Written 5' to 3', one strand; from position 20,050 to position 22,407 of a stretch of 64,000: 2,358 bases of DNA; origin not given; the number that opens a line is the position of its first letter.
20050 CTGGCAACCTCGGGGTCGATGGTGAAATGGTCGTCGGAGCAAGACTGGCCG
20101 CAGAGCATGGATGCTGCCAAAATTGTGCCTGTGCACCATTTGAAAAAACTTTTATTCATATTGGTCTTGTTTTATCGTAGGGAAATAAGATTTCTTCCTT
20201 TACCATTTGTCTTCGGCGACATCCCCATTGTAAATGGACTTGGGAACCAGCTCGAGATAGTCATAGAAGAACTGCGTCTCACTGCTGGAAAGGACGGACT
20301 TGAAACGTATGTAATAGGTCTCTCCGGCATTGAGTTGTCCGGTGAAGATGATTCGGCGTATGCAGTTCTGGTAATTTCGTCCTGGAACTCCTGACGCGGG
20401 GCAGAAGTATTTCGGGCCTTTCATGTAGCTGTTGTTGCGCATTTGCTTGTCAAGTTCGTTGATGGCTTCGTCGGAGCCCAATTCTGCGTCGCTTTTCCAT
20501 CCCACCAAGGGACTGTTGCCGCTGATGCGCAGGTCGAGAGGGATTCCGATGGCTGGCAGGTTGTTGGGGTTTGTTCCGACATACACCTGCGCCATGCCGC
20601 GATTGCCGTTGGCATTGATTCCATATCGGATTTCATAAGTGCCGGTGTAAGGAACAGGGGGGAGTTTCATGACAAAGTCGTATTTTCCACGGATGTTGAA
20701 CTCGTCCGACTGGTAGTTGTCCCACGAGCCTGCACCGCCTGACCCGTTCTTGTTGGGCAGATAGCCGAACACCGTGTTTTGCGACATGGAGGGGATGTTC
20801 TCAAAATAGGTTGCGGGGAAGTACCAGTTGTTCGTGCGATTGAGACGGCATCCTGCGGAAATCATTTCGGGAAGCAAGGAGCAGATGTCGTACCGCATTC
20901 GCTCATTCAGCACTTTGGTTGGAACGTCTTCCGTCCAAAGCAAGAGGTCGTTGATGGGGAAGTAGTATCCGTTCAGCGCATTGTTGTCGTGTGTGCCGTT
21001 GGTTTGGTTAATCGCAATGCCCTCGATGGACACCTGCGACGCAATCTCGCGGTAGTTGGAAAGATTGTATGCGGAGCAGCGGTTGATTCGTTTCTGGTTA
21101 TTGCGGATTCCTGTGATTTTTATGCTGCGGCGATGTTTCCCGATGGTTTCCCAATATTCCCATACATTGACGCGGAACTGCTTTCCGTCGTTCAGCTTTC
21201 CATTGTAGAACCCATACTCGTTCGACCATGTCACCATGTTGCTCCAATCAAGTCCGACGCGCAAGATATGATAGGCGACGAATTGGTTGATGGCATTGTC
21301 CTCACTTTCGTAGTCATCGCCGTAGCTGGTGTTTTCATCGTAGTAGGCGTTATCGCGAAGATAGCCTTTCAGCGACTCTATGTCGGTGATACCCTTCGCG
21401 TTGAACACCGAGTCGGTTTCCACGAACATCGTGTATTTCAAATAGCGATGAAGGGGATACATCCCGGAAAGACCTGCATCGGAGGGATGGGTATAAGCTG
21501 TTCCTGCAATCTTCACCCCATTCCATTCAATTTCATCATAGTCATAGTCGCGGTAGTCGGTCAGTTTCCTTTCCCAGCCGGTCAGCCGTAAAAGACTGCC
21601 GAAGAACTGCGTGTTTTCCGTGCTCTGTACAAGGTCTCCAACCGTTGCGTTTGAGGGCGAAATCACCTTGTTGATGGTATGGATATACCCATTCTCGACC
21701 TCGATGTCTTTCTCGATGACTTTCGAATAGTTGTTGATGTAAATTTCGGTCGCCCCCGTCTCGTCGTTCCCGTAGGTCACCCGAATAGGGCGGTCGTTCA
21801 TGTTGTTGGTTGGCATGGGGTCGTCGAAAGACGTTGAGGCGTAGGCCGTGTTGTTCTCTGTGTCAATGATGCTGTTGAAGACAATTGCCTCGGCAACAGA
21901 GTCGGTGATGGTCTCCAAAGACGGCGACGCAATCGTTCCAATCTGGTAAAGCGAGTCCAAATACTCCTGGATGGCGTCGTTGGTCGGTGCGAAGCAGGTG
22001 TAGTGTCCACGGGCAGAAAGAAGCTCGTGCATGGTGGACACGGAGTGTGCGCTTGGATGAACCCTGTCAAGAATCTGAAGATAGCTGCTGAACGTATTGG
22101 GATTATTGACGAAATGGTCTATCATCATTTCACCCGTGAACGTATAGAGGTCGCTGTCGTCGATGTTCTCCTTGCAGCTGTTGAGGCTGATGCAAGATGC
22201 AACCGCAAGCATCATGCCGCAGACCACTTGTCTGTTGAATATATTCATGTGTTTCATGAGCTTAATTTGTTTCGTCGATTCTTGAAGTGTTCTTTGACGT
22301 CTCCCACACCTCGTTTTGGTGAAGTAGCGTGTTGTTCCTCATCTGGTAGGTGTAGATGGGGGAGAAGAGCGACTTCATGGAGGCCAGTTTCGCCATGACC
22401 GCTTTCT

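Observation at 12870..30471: Seven-gene tandem SusC/SusD operon whose only accessory genes are three fasciclin (FAS1) lipoproteins, with no enzyme and no regulator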

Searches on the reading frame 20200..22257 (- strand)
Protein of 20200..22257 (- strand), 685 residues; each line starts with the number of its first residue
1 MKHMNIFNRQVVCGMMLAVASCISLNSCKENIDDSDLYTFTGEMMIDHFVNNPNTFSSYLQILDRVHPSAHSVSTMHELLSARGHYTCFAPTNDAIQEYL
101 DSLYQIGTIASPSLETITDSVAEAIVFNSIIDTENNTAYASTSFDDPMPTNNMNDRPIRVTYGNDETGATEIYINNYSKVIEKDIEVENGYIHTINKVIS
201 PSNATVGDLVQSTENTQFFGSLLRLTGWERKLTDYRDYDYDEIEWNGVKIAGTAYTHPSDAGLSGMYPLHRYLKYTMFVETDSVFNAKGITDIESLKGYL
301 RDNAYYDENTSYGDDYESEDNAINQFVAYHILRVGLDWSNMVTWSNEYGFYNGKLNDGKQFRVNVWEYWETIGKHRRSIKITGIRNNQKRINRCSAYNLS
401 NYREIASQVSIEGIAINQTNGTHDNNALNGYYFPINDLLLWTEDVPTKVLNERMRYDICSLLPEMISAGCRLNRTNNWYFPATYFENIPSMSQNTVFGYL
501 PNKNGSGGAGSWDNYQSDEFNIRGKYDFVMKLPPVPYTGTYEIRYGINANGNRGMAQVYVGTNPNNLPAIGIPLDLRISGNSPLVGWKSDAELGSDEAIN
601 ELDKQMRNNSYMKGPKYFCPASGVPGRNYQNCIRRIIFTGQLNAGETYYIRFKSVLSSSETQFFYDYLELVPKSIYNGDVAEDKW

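Call 3: search_protein_families(library=pfam, proteins=[window:20200-22257:-], max_evalue=0.01)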
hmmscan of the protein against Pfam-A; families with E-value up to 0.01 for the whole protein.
window:20200-22257:- (685 aa): 1 family
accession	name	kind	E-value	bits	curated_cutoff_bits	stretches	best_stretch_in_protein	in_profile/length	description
PF02469.27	Fasciclin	-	2.7e-12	47.4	22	1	76-201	15-123/123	Fasciclin domain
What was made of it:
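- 20200..22257 (-): FASb, a 685-aa surface lipoprotein: two FAS1 domains (about residues 45-440) plus a C-terminal beta-jelly-roll (about 480-685) resembling CBM6/CBM35. Pfam Fasciclin 47.4 bits (call 3).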

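Call 6: search_protein_families(library=ncbifam, proteins=[window:20200-22257:-], max_evalue=0.01)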
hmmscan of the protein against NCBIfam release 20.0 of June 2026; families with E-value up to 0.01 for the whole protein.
window:20200-22257:- (685 aa): 0 families

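Call 10: find_homologous_proteins(query=window:20200-22257:-)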
Query window:20200-22257:- (685 aa): 1630 proteins with E <= 0.001 among 6992 candidates; the best 120 are listed.
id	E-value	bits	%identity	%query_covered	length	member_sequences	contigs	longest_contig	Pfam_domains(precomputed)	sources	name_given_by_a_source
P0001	0.0e+0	1598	100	100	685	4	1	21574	PF02469.28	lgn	-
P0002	0.0e+0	1186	76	98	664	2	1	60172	PF02469.28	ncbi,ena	-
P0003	0.0e+0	1181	74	100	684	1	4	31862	PF02469.28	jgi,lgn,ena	-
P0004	0.0e+0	1173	74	100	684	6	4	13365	PF02469.28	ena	-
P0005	0.0e+0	1168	74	100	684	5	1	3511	PF02469.28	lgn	-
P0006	0.0e+0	1160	75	99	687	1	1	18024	PF02469.28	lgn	-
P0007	0.0e+0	1154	72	100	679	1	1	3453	PF02469.28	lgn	-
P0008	0.0e+0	1148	72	100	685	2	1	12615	PF02469.28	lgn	-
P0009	0.0e+0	1147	73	100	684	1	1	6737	PF02469.28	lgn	-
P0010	0.0e+0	1143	73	100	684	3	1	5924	PF02469.28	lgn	-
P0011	0.0e+0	1142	72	100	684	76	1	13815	PF02469.28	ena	-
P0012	0.0e+0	1136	72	99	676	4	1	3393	PF02469.28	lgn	-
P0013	0.0e+0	1131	71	100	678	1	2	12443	PF02469.28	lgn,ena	-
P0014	0.0e+0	1130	72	98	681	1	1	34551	PF02469.28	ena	-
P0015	0.0e+0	1130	72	98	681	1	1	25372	PF02469.28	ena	-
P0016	0.0e+0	1130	72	98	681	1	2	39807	PF02469.28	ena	-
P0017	0.0e+0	1126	71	100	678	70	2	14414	PF02469.28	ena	-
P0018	0.0e+0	1126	72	98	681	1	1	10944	PF02469.28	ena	-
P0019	0.0e+0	1125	72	96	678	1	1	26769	PF02469.28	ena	-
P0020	0.0e+0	1125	72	98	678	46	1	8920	PF02469.28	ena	-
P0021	0.0e+0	1125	71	100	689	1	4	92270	PF02469.28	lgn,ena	-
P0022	0.0e+0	1124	72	98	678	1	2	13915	PF02469.28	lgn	-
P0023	0.0e+0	1123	72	100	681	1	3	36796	PF02469.28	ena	-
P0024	0.0e+0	1118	73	96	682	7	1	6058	PF02469.28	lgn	-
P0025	0.0e+0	1113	70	100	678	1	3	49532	PF02469.28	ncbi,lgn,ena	-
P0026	0.0e+0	1113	70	99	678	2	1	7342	PF02469.28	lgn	-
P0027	0.0e+0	1087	70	98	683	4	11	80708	PF02469.28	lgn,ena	-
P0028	0.0e+0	1078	70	98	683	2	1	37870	PF02469.28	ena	-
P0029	0.0e+0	1078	70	97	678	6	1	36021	PF02469.28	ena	-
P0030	0.0e+0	1062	69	97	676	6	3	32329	PF02469.28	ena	-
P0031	0.0e+0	1037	66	99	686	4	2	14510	PF02469.28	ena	-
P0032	3.3e-293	993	66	94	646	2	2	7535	PF02469.28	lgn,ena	-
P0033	8.4e-291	985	65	100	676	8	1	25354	PF02469.28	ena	-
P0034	1.1e-287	974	73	83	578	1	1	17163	PF02469.28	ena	-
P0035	8.7e-285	965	62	99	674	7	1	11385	PF02469.28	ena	-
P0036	5.8e-280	949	62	99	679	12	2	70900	PF02469.28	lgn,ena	-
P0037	4.8e-279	946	62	99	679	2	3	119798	PF02469.28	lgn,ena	-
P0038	1.5e-278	944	62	99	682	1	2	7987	PF02469.28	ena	-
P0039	2.1e-278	944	62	99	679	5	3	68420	PF02469.28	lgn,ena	-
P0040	2.5e-278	943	63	99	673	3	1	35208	PF02469.28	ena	-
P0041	3.8e-278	943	62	99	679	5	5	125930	PF02469.28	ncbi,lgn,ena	-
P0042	4.2e-278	943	62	99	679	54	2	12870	PF02469.28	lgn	-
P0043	1.1e-277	941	63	98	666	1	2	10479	PF02469.28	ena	-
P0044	1.7e-277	941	61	99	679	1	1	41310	PF02469.28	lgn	-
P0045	3.4e-277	940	63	98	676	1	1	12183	PF02469.28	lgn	-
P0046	9.5e-277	938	63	98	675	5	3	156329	PF02469.28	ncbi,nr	ncbi:MAG: fasciclin domain-containing protein [Bacteroides sp.]|nr:fasciclin domain-containing prote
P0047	9.8e-277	938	62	99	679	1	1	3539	PF02469.28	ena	-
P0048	1.5e-276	938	62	99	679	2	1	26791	PF02469.28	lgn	-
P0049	2.4e-276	937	63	98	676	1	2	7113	PF02469.28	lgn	-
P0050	2.4e-276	937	62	98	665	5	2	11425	PF02469.28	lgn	-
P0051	3.9e-276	936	63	98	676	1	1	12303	PF02469.28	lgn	-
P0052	6.7e-276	935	61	99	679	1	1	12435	PF02469.28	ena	-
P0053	6.8e-276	935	62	99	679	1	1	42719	PF02469.28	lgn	-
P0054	8.2e-276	935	62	99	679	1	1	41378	PF02469.28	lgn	-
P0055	1.1e-275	935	62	99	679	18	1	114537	PF02469.28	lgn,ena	-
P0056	1.3e-275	934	63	98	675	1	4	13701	PF02469.28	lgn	-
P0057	1.6e-275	934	63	98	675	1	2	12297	PF02469.28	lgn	-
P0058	2.1e-275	934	61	99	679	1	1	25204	PF02469.28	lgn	-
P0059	2.2e-275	934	61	99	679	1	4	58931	PF02469.28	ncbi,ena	-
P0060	2.5e-275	934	63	98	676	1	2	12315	PF02469.28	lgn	-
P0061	2.7e-275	933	63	98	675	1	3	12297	PF02469.28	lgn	-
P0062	3.1e-275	933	63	98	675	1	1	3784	PF02469.28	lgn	-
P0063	3.3e-275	933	63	98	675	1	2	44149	PF02469.28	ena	-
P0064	3.5e-275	933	63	98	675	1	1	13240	PF02469.28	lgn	-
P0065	3.8e-275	933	63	98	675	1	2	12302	PF02469.28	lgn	-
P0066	4.0e-275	933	63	98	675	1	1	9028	PF02469.28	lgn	-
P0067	4.5e-275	933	63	98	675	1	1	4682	PF02469.28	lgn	-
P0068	5.3e-275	932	61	98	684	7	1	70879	PF02469.28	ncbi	-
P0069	6.8e-275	932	63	98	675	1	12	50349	PF02469.28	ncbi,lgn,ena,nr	ncbi:MAG: fasciclin domain-containing protein [Bacteroidaceae bacterium]|nr:fasciclin domain-contain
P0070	6.8e-275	932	63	98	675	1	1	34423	PF02469.28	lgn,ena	-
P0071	6.9e-275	932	63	98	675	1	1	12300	PF02469.28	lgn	-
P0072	8.6e-275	932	61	99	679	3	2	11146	PF02469.28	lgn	-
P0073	1.0e-274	932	63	98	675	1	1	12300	PF02469.28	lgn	-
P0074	3.4e-274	930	61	99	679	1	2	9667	PF02469.28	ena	-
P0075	4.4e-274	929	63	100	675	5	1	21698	PF02469.28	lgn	-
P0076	2.2e-273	927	61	99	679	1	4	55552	PF02469.28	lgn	-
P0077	2.7e-272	924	63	98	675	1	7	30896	PF02469.28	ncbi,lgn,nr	ncbi:MAG: fasciclin domain-containing protein [Prevotellaceae bacterium]|nr:fasciclin domain-contain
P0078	4.6e-272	923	61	100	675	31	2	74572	PF02469.28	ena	-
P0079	4.7e-272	923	63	98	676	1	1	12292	PF02469.28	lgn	-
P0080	2.4e-270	917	61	100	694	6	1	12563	PF02469.28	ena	-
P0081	5.3e-269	913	61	98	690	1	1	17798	PF02469.28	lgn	-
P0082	8.2e-269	912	60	100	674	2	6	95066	PF02469.28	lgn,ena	-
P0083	2.1e-268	911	59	100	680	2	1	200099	PF02469.28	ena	-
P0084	3.6e-268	910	62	97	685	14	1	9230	PF02469.28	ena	-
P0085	1.7e-267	908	60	100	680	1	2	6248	PF02469.28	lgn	-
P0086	5.1e-267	906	59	99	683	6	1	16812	PF02469.28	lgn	-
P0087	5.9e-267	906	60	99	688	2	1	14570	PF02469.28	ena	-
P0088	1.1e-266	905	60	99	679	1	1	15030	PF02469.28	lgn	-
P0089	1.6e-266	904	59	100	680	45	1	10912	PF02469.28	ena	-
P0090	4.2e-266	903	60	98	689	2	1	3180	PF02469.28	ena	-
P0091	1.2e-265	902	60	100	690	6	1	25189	PF02469.28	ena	-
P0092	1.3e-265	901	61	97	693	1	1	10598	PF02469.28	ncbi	-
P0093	7.8e-265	899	61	98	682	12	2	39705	PF02469.28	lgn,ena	-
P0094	3.8e-264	897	61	97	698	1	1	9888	PF02469.28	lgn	-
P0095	1.0e-263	895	61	97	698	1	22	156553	PF02469.28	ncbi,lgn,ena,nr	ncbi:MAG: fasciclin domain-containing protein [Bacteroidaceae bacterium]|nr:fasciclin domain-contain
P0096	1.1e-263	895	61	97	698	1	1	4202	PF02469.28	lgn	-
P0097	2.2e-263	894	61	97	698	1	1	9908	PF02469.28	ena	-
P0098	3.3e-263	894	61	97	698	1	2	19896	PF02469.28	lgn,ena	-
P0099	4.1e-263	893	60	99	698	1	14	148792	PF02469.28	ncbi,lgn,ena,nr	ncbi:MAG: fasciclin domain-containing protein [Bacteroidaceae bacterium]|nr:fasciclin domain-contain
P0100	4.5e-263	893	60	99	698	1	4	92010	PF02469.28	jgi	-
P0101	1.1e-262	892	61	97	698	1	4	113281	PF02469.28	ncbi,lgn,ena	-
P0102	2.5e-262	891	59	99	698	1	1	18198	PF02469.28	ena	-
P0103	9.1e-261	885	62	94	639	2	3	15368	PF02469.28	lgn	-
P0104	1.1e-260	885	59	98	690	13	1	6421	PF02469.28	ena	-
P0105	3.8e-260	883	60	98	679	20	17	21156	PF02469.28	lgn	-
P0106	5.3e-260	883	61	94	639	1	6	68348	PF02469.28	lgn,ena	-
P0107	2.1e-259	881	59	100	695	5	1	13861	PF02469.28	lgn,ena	-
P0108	1.0e-258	879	60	98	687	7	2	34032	PF02469.28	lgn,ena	-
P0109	4.8e-258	876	58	100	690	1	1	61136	PF02469.28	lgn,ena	-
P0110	1.0e-256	872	58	100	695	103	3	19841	PF02469.28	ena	-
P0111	2.3e-256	871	58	98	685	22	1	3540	PF02469.28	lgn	-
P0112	4.5e-256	870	59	98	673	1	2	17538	PF02469.28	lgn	-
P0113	2.6e-255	867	57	100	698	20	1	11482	PF02469.28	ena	-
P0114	9.5e-255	866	59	98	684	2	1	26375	PF02469.28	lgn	-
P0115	1.6e-254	865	59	96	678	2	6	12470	PF02469.28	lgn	-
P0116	2.5e-254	864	59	99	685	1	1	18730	PF02469.28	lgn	-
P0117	9.3e-254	862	58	100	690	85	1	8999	PF02469.28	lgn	-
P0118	1.5e-253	862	58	100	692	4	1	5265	PF02469.28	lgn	-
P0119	1.9e-252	858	58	99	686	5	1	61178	PF02469.28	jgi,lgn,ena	-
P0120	4.0e-251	854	58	98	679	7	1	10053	PF02469.28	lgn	-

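Call 12: find_related_loci(query=A1, collection=genome_contigs, flank=10000)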
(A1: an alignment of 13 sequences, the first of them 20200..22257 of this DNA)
Query A1 (685 aa) in genome_contigs; peptide patterns used: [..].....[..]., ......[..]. (x = any residue, [..] = any of these).
241 stretches matched a pattern; 216 encode a relative of the query (tblastn E <= 1e-3); the best 80 are kept; 80 distinct loci.
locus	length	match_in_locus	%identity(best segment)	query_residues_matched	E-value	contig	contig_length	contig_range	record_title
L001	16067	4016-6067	72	1-685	0e+0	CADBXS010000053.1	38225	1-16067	MAG: uncultured Bacteroidales bacterium isolate RUG14395 genome assembly, contig: RUG14395_asm_53, whole genome shotgun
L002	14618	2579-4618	71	2-685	0e+0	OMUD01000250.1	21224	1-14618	uncultured Prevotellaceae bacterium isolate hRUG883 genome assembly, contig: NODE_2909_length_21224_cov_52.54, whole gen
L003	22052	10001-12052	71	1-685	0e+0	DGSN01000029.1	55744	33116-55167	MAG TPA_asm: Prevotellaceae bacterium UBA4361 UBA4361_contig_1016, whole genome shotgun sequence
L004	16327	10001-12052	70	1-685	0e+0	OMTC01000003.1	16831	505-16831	uncultured Prevotellaceae bacterium isolate RUG849 genome assembly, contig: scaffold_1850, whole genome shotgun sequence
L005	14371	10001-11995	72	15-685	0e+0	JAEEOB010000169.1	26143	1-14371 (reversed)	MAG: Bacteroidaceae bacterium isolate Tb.RUG.277 NODE_4160706_length_26143_cov_1.683310, whole genome shotgun sequence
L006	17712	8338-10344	71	10-685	0e+0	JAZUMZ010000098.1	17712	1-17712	MAG: Bacteroidaceae bacterium isolate T1900044890_TS20190356.MAGScoT_cleanbin_000035 SGB_3253_k141_2515018, whole genome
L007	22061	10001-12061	72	4-685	0e+0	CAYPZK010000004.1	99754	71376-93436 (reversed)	MAG TPA_asm: uncultured Bacteroidaceae bacterium isolate SRP225648_co1_445 genome assembly, contig: NODE_256_length_9975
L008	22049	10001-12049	67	9-685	0e+0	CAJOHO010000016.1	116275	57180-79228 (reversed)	uncultured Bacteroidaceae bacterium isolate Red_deer_4_mag_139 genome assembly, contig: scaffold_1418, whole genome shot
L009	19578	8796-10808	62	9-685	0e+0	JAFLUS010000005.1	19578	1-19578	MAG: Prevotellaceae bacterium isolate HAN085 Seq5, whole genome shotgun sequence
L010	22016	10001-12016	62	9-685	0e+0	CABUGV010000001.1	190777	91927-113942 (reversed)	MAG TPA_asm: uncultured Bacteroides sp. isolate MGYG-HGUT-03992 genome assembly, contig: GUT_GENOME253072_1, whole genom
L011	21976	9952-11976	62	1-685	0e+0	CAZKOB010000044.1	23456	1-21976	MAG TPA_asm: uncultured Bacteroides sp. isolate SRP222994_co1_340 genome assembly, contig: NODE_4332_length_23456_cov_35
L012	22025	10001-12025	61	12-685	0e+0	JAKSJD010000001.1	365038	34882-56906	MAG: Bacteroidaceae bacterium isolate Horse_feces38 MAG038_1, whole genome shotgun sequence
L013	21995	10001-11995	63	13-685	0e+0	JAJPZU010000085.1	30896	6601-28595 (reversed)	MAG: Prevotellaceae bacterium isolate BH.3_6 NODE_235_length_30896_cov_40.012548, whole genome shotgun sequence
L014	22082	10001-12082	61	1-685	0e+0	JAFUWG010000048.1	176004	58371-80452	MAG: Bacteroidaceae bacterium isolate RGIG4883 Roe_deer_Rumen-1__c423860, whole genome shotgun sequence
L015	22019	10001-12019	61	4-685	0e+0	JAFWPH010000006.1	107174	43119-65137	MAG: Bacteroidaceae bacterium isolate RGIG5947 Sheep_Omasum-1__c134, whole genome shotgun sequence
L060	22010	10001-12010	41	15-685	4e-158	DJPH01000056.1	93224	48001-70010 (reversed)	MAG TPA_asm: Prevotellaceae bacterium UBA6417 UBA6417_contig_1615, whole genome shotgun sequence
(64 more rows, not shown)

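Call 18: search_solved_structures(query=window:20200-22257:-, max_evalue=1)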
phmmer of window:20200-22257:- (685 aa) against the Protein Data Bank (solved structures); distinct sequences matched with E-value up to 1: 13.
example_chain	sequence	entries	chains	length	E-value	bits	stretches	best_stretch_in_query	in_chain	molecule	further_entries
5yjh_A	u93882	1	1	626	6.4e-08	34.8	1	73-217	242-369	Periostin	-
5yjg_A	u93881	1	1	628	6.6e-08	34.8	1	73-217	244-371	Periostin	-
5nv6_A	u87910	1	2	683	0.0014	20.5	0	69-204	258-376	Transforming growth factor-beta-induced protein ig-h3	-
7asg_A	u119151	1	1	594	0.0093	17.8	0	69-204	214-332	Transforming growth factor-beta-induced protein ig-h3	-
7as7_A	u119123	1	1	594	0.012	17.4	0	69-204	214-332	Transforming growth factor-beta-induced protein ig-h3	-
5y6p_A1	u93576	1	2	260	0.013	17.4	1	80-208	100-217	LRC6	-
7asc_A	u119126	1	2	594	0.027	16.3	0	69-204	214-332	Transforming growth factor-beta-induced protein ig-h3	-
6kgx_bH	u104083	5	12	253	0.033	16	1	74-204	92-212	LRC6 | FAS1 domain-containing protein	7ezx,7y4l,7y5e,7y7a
1x3b_A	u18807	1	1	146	0.14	13.9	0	176-205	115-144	Transforming growth factor-beta induced protein IG-H3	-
5wt7_A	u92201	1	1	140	0.3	12.8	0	73-98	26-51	Periostin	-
6tjv_Q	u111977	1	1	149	0.51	12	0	176-199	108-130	Tll0220 protein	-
2mxa_A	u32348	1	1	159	0.61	11.8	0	176-199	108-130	NDH-1 complex sensory subunit CupS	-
9oek_A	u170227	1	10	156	0.78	11.4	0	75-97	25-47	Transforming growth factor-beta-induced protein ig-h3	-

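Call 38: search_protein_families(library=pfam, alignment_id=A3, max_evalue=0.001)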
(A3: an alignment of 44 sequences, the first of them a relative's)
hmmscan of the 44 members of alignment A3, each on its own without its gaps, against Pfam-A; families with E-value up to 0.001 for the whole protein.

A. member 1, L003:2-1081:+ (360 aa): 1 family
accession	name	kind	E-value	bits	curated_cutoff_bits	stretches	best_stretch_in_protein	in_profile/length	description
PF09458.16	H_lectin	-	1.2e-05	25.8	24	0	3-52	2-52/67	H-type lectin domain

B. families by the number of members that match (of 44 scanned): 26 families (the first 25 are shown)
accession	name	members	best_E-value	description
PF09458.16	H_lectin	13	2.2e-06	H-type lectin domain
PF01229.23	Glyco_hydro_39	5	1.3e-08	Glycosyl hydrolases family 39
PF11790.14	Glyco_hydro_cc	4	2.6e-22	Glycosyl hydrolase catalytic core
PF21882.2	Gp53-like_C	3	0.00027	Putative tail fiber protein gp53-like, C-terminal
PF00132.30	Hexapep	2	7.6e-35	Bacterial transferase hexapeptide (six repeats)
PF00266.25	Aminotran_5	2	1.7e-33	Aminotransferase class-V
PF12833.13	HTH_18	2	1.3e-24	Helix-turn-helix domain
PF04613.19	LpxD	2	8.5e-22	UDP-3-O-[3-hydroxymyristoyl] glucosamine N-acyltransferase, LpxD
PF00165.29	HTH_AraC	2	2.2e-18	Bacterial regulatory helix-turn-helix proteins, AraC family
PF25084.1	LbH_EIF2B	2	3.5e-12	EIF2B subunit epsilon LbH domain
PF14602.12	Hexapep_2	2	9.6e-11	Hexapeptide repeat of succinyl-transferase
PF25087.1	GMPPB_C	2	3.3e-08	GMPPB C-terminal domain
PF21711.3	DCTN5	2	8.6e-05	Dynactin subunit 5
PF02646.22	RmuC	1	2.9e-85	RmuC family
PF09365.15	DUF2461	1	3.3e-66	Conserved hypothetical protein (DUF2461)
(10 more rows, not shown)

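Call 39: search_protein_families(library=pfam, alignment_id=A4, max_evalue=0.001)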
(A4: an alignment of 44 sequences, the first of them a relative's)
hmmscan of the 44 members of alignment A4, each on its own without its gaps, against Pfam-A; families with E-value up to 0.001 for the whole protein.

A. member 1, L001:14567-16066:- (500 aa): 2 families
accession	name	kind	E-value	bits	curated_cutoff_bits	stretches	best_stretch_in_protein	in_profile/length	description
PF02687.27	FtsX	-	6.9e-21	75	25.5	2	383-493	5-120/120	FtsX-like permease C-terminal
PF12704.14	MacB_PCD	-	4.8e-06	27.5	27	1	165-305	38-159/207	MacB-like periplasmic core domain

B. families by the number of members that match (of 44 scanned): 74 families (the first 25 are shown)
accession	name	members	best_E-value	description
PF16405.10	DUF5013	8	7e-09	Domain of unknown function (DUF5013)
PF00295.23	Glyco_hydro_28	4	2.4e-25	Glycosyl hydrolases family 28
PF02836.23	Glyco_hydro_2_C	3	5.7e-93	Glycosyl hydrolases family 2, TIM barrel domain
PF00703.27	Glyco_hydro_2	3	3.4e-18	Glycosyl hydrolases family 2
PF02837.24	Glyco_hydro_2_N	3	2.1e-17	Glycosyl hydrolases family 2, sugar binding domain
PF12708.12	Pect-lyase_RHGA_epim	3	3.6e-05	Rhamnogalacturonase A/epimerase, pectate lyase-like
PF13620.12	CarboxypepD_reg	3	0.00054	Carboxypeptidase regulatory-like domain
PF18565.7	Glyco_hydro2_C5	2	2.4e-24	Glycoside hydrolase family 2 C-terminal domain 5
PF00578.27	AhpC-TSA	2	8.3e-22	AhpC/TSA family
PF13905.12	Thioredoxin_8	2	1.4e-17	Thioredoxin-like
PF08534.16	Redoxin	2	5.5e-17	Redoxin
PF00691.25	OmpA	2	2e-14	OmpA family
PF00085.26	Thioredoxin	2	2.5e-10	Thioredoxin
PF03422.21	CBM_6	2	3.2e-09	Carbohydrate binding module (family 6)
PF09134.16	Invasin_D3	2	5.8e-05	Invasin, domain 3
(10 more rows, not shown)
